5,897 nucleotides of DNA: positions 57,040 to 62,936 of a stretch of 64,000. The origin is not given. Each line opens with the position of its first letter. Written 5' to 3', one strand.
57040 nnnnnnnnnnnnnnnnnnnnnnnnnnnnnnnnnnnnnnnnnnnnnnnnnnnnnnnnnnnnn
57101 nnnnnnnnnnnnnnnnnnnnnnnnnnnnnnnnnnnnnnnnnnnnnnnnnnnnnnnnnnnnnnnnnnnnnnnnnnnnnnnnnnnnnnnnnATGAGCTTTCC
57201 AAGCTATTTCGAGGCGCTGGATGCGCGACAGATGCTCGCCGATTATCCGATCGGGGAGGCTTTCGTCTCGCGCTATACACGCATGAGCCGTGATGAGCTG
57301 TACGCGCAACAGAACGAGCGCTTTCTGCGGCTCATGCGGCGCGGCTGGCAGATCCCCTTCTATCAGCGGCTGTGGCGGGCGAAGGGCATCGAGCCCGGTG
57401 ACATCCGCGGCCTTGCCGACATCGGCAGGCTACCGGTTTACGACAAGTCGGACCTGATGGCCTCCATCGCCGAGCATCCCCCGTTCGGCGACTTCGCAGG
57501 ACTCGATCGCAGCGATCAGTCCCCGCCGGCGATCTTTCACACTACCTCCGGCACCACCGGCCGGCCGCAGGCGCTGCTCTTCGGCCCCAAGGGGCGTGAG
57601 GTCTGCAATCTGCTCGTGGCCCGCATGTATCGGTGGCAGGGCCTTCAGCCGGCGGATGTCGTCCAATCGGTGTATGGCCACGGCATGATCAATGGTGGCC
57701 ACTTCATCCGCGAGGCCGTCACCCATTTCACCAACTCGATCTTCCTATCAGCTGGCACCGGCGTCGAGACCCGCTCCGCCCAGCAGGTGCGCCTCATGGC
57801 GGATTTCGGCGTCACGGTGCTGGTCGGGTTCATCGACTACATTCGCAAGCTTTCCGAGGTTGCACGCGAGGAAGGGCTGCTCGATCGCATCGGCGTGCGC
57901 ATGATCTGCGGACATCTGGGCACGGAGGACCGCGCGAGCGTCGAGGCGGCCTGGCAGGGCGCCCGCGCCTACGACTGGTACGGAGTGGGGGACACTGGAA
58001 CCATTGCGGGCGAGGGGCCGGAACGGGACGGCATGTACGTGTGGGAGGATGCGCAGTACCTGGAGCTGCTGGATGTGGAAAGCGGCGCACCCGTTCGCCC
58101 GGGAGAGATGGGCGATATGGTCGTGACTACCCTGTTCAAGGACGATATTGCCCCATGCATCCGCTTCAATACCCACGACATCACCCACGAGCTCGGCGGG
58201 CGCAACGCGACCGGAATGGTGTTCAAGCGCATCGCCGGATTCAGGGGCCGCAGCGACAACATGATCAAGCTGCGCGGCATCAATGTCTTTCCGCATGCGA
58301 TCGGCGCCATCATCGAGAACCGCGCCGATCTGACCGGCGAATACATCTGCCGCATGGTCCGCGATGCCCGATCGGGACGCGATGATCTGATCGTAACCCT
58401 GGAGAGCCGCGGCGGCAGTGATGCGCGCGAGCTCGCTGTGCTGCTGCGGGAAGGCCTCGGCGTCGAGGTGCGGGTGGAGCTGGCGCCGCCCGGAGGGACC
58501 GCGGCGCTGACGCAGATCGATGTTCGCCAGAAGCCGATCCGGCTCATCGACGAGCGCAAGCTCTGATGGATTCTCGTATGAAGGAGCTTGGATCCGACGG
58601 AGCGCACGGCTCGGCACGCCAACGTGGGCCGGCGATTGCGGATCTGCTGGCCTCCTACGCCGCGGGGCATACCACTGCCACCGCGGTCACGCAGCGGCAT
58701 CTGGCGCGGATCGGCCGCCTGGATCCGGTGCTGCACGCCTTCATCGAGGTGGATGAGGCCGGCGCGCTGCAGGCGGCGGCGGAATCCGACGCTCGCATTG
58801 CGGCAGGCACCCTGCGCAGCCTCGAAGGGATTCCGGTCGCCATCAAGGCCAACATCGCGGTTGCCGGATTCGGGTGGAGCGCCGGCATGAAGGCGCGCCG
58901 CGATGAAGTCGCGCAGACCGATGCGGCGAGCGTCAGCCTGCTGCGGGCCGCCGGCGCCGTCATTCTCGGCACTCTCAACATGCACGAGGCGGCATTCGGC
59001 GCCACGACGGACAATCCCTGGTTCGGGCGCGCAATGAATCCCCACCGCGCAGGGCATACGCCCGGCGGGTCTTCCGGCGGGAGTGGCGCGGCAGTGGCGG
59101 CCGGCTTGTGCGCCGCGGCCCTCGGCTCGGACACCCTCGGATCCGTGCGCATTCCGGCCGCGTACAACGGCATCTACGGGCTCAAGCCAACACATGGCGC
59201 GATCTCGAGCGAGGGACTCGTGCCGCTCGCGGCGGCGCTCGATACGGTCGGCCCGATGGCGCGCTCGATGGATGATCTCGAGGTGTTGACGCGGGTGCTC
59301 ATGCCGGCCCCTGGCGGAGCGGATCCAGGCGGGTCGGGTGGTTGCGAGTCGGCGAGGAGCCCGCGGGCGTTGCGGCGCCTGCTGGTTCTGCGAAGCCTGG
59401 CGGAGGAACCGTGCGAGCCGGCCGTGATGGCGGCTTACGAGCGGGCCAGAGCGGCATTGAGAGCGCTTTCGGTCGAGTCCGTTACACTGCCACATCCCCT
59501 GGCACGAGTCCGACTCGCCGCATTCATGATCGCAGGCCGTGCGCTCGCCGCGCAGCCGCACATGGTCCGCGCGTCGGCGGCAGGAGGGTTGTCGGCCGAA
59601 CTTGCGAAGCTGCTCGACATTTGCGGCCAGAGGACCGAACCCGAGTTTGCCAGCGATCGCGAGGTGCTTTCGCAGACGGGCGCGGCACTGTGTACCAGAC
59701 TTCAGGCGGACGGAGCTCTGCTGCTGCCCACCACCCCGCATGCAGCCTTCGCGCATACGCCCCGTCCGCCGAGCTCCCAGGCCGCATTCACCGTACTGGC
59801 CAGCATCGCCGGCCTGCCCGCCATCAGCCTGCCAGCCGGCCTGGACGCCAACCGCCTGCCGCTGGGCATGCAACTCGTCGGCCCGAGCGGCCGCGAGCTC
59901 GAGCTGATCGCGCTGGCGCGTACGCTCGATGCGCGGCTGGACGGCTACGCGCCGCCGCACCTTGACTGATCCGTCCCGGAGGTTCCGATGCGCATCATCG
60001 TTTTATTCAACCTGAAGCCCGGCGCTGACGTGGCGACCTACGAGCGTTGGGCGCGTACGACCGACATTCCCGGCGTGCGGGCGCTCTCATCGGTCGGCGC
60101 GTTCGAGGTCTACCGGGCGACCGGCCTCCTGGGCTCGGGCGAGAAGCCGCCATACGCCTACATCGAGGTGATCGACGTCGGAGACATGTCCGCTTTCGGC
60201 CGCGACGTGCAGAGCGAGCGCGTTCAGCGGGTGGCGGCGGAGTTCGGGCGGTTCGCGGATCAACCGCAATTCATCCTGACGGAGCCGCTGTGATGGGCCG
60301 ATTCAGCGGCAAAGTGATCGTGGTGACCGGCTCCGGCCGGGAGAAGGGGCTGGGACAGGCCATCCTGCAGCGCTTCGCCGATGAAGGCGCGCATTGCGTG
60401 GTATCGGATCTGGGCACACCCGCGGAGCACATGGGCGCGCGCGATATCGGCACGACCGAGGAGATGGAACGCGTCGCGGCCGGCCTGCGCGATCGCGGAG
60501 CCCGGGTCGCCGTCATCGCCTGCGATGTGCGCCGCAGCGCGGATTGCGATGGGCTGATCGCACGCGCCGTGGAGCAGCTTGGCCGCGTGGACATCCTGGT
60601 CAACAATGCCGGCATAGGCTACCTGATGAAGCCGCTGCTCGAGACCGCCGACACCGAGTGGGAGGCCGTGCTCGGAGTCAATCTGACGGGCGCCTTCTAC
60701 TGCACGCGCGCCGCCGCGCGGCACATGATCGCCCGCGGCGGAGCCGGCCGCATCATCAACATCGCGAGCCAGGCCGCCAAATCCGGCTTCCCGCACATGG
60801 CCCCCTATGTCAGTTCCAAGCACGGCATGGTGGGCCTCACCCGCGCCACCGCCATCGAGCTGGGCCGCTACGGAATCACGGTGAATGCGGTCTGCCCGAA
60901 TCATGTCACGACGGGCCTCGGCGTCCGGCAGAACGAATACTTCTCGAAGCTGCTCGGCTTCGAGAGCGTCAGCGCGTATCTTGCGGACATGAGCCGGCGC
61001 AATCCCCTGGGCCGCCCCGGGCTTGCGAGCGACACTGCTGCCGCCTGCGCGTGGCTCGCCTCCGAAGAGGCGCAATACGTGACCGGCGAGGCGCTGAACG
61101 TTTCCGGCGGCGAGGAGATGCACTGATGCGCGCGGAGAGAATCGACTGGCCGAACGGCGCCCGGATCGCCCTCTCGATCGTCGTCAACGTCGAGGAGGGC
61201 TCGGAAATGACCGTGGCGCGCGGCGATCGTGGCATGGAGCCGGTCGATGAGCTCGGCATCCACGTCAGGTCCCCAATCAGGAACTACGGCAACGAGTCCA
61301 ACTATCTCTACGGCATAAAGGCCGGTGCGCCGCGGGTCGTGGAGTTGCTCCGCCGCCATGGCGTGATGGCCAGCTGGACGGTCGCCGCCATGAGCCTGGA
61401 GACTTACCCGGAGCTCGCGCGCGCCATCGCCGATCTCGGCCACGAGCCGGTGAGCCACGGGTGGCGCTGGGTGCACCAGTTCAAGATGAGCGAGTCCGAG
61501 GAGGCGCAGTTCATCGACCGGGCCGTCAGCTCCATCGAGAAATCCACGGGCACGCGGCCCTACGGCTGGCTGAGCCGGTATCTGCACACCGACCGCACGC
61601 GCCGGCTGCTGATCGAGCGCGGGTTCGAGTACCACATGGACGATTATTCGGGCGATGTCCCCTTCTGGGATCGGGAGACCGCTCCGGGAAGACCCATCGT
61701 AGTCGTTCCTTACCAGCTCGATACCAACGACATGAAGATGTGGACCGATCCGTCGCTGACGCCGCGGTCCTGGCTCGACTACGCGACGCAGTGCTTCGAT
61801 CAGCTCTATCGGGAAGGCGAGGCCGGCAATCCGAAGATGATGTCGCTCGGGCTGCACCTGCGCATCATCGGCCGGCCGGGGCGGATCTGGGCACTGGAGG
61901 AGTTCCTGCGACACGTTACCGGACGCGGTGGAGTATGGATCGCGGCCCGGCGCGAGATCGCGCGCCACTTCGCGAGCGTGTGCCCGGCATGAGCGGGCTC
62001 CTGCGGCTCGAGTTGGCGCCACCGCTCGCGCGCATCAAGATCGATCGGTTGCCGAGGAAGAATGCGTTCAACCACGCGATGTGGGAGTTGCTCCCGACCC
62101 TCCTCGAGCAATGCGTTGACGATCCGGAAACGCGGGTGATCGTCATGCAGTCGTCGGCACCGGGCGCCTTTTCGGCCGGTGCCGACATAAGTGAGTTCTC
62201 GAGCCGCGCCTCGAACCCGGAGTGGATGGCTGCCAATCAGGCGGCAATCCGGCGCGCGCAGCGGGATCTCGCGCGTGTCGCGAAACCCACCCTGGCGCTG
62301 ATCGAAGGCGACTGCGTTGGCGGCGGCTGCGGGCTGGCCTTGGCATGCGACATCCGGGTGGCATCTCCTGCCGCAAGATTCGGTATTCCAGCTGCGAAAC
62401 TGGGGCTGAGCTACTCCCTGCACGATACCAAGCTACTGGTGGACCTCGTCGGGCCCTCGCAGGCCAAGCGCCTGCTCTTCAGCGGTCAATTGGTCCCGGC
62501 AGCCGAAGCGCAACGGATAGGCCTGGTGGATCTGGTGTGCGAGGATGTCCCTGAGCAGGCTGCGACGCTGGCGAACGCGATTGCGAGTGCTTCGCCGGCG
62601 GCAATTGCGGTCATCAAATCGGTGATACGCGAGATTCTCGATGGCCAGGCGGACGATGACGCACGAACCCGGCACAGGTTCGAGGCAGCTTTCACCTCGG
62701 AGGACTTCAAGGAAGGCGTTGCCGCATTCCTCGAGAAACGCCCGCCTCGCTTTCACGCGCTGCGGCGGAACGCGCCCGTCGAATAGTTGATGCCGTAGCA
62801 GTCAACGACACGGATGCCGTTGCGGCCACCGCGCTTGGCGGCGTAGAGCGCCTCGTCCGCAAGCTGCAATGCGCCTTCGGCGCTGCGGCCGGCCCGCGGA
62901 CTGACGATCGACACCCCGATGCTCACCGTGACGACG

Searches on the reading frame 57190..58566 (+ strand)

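Call 34: search_protein_families(library=ncbifam, proteins=[window:57190-58566:+], max_evalue=0.00001)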
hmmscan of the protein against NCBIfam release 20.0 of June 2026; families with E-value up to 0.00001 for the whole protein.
window:57190-58566:+ (458 aa): 6 families
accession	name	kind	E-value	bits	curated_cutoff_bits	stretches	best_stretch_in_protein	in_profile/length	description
NF041878.1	paak_haloarch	equivalog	1e-47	162.7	700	1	29-415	5-385/427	phenylacetate--CoA ligase PaaK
TIGR02155.1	PA_CoA_ligase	equivalog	9.5e-46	156.2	646.3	1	31-410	2-370/422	phenylacetate--CoA ligase PaaK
NF053551.1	FlxY_rubin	equivalog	2.7e-26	92.3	520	1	252-456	223-424/424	flexirubin biosynthesis putative acyl-CoA ligase FlxY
NF045666.1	DVU1553_fam_AMP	equivalog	2.9e-21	75.9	300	1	30-354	16-330/331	DVU_1553 family AMP-dependent CoA ligase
TIGR03335.1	F390_ftsA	equivalog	1.9e-19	69.7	458.7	1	32-406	9-382/445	coenzyme F390 synthetase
NF041217.1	BagE_FevW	exception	1.6e-13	50.4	800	1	34-436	10-391/424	bagremycin/ferroverdin synthetase BagE/FevW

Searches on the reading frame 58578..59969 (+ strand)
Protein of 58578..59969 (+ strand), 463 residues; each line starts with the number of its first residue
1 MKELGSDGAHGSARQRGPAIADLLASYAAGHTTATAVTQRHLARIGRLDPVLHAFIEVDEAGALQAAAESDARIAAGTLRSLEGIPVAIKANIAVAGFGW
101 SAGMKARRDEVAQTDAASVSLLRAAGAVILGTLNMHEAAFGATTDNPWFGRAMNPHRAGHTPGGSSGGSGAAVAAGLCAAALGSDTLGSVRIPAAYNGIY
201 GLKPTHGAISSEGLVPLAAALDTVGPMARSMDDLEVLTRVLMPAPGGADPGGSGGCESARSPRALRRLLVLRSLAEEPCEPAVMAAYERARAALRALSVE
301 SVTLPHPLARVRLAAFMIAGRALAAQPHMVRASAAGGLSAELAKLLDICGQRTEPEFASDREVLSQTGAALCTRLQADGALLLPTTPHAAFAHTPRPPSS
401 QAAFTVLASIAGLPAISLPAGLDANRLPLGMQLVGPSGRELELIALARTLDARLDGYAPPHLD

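Call 34: search_protein_families(library=ncbifam, proteins=[window:58578-59969:+], max_evalue=0.00001)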
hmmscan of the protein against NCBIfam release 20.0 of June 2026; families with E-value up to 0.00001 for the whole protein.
window:58578-59969:+ (463 aa): 26 families (the best 25 are shown)
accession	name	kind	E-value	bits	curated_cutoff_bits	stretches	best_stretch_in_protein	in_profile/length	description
NF005688.0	PRK07488.1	equivalog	4.2e-80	270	532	2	19-306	12-289/474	indoleacetamide hydrolase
NF006631.0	PRK09201.1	equivalog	6.3e-69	232.9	461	1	19-321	8-313/466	AtzE family amidohydrolase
NF004816.0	PRK06170.1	equivalog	1.4e-67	228.5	503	2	20-300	14-303/493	amidase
TIGR02715.1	amido_AtzE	subfamily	5.7e-66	223.3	425.75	1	20-320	2-305/452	AtzE family amidohydrolase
TIGR00132.1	gatA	equivalog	1.5e-65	221.8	481.1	2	32-318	10-298/466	Asp-tRNA(Asn)/Glu-tRNA(Gln) amidotransferase subunit GatA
NF005687.0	PRK07487.1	subfamily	7e-61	206.4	428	1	22-454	12-456/468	amidase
NF004815.0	PRK06169.1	equivalog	5.8e-59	199.9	506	1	21-453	13-458/471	amidase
NF004717.0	PRK06061.1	equivalog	6.6e-59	199.9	498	1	11-453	10-466/483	amidase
NF006169.0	PRK08310.1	equivalog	6.7e-58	196.9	391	1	61-452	7-392/395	amidase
NF005460.0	PRK07056.1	subfamily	1.3e-55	189.2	447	1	17-297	7-285/457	amidase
NF004766.0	PRK06102.1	equivalog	3e-55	188.1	559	1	18-453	8-450/455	amidase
NF006043.0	PRK08186.1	subfamily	1.5e-54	185.5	487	1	18-453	7-447/600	allophanate hydrolase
NF009119.0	PRK12470.1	equivalog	3.8e-54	184.4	498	1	27-301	18-290/462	amidase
NF006006.0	PRK08137.1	equivalog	1.6e-53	182.3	534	2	23-250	39-274/529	amidase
NF005686.0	PRK07486.1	subfamily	7.9e-53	179.8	465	2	24-242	20-241/486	amidase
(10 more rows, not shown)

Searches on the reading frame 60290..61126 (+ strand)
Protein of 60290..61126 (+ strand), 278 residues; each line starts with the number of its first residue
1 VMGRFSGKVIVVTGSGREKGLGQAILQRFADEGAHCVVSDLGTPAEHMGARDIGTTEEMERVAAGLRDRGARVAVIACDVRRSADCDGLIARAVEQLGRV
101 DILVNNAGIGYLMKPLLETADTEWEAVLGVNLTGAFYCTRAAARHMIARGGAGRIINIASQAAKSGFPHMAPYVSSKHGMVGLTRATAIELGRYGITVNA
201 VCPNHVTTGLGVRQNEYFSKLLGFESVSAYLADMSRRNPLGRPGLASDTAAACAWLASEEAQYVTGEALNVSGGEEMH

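Call 34: search_protein_families(library=ncbifam, proteins=[window:60290-61126:+], max_evalue=0.00001)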
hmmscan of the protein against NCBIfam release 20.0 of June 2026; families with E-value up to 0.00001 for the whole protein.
window:60290-61126:+ (278 aa): 214 families (the best 25 are shown)
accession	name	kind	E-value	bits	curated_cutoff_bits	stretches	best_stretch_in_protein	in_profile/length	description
TIGR03971.1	SDR_subfam_1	subfamily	1.9e-64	217.6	300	1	5-275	1-268/271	mycofactocin-coupled SDR family oxidoreductase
NF005559.1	PRK07231.1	subfamily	2.5e-58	197.5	215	1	4-275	1-247/249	glucose 1-dehydrogenase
NF004198.0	PRK05653.1-3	equivalog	6.5e-58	196.1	296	1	4-277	4-248/248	3-oxoacyl-ACP reductase FabG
NF009093.0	PRK12429.1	subfamily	2e-55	187.9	258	1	5-274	3-255/259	3-hydroxybutyrate dehydrogenase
NF004818.0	PRK06172.1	equivalog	2.8e-54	184.1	336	1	1-274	1-249/253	SDR family oxidoreductase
NF005472.0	PRK07067.1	equivalog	2e-53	181.6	338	1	4-277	3-256/257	L-iditol 2-dehydrogenase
NF009466.0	PRK12826.1-2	subfamily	8.6e-53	179.3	222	1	8-277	4-246/248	3-oxoacyl-ACP reductase FabG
NF005469.0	PRK07063.1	equivalog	5.5e-52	176.9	306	1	1-275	1-254/260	SDR family oxidoreductase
TIGR01830.1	3oxo_ACP_reduc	equivalog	5.5e-52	176.8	297.75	1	11-274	2-237/239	3-oxoacyl-[acyl-carrier-protein] reductase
TIGR01963.1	PHB_DH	subfamily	6.6e-52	176.3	307.05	1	8-274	2-251/255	3-hydroxybutyrate dehydrogenase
NF052558.1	MBtsdlDhBudC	equivalog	6.9e-52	176.5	270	1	5-275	1-241/250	meso-2,3-butanediol dehydrogenase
TIGR02415.1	23BDH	subfamily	1.2e-50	172.3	304.35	1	8-274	1-250/254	acetoin reductase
NF005309.0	PRK06841.1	subfamily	1.3e-49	169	286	1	5-274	13-251/255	GolD/DthD family dehydrogenase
NF004791.0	PRK06138.1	equivalog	1.6e-49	168.5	312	1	4-275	2-249/252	SDR family oxidoreductase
NF047923.1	pyridox_DH_SDR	equivalog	3.5e-49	167.5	325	1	6-274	2-239/243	pyridoxal 4-dehydrogenase, SDR-type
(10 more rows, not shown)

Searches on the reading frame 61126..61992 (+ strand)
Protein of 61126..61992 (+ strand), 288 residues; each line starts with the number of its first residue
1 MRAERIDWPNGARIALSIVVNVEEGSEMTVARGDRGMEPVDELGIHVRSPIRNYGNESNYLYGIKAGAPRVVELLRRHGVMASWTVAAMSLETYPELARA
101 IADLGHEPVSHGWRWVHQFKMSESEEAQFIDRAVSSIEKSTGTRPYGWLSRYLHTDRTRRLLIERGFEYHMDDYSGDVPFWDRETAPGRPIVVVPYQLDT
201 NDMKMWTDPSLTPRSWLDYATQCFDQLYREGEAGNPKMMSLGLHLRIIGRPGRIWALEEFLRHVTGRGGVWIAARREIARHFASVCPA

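Call 34: search_protein_families(library=ncbifam, proteins=[window:61126-61992:+], max_evalue=0.00001)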
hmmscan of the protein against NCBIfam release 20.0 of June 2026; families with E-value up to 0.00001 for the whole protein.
window:61126-61992:+ (288 aa): 3 families
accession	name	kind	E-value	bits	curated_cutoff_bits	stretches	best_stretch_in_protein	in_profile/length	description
TIGR03212.1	uraD_N-term-dom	equivalog_domain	1.4e-70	237.7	424.6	1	6-286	15-295/297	allantoinase PuuE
TIGR03006.1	pepcterm_polyde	equivalog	1.7e-07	30.6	276.2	1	68-169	36-141/272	XrtA system polysaccharide deacetylase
TIGR02764.1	spore_ybaN_pdaB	equivalog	3e-06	27.1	237.4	1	69-145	22-98/191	polysaccharide deacetylase family sporulation protein PdaB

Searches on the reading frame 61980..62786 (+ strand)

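Call 45: search_protein_families(library=pfam, proteins=[window:61980-62786:+], max_evalue=0.01)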
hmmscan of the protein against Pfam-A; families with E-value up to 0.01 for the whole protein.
window:61980-62786:+ (268 aa): 2 families
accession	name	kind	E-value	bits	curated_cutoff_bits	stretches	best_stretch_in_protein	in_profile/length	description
PF00378.25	ECH_1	-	4.8e-48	164.1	27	1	16-259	6-249/251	Enoyl-CoA hydratase/isomerase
PF16113.10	ECH_2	-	7.9e-26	91.8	27.2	1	18-186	3-171/335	Enoyl-CoA hydratase/isomerase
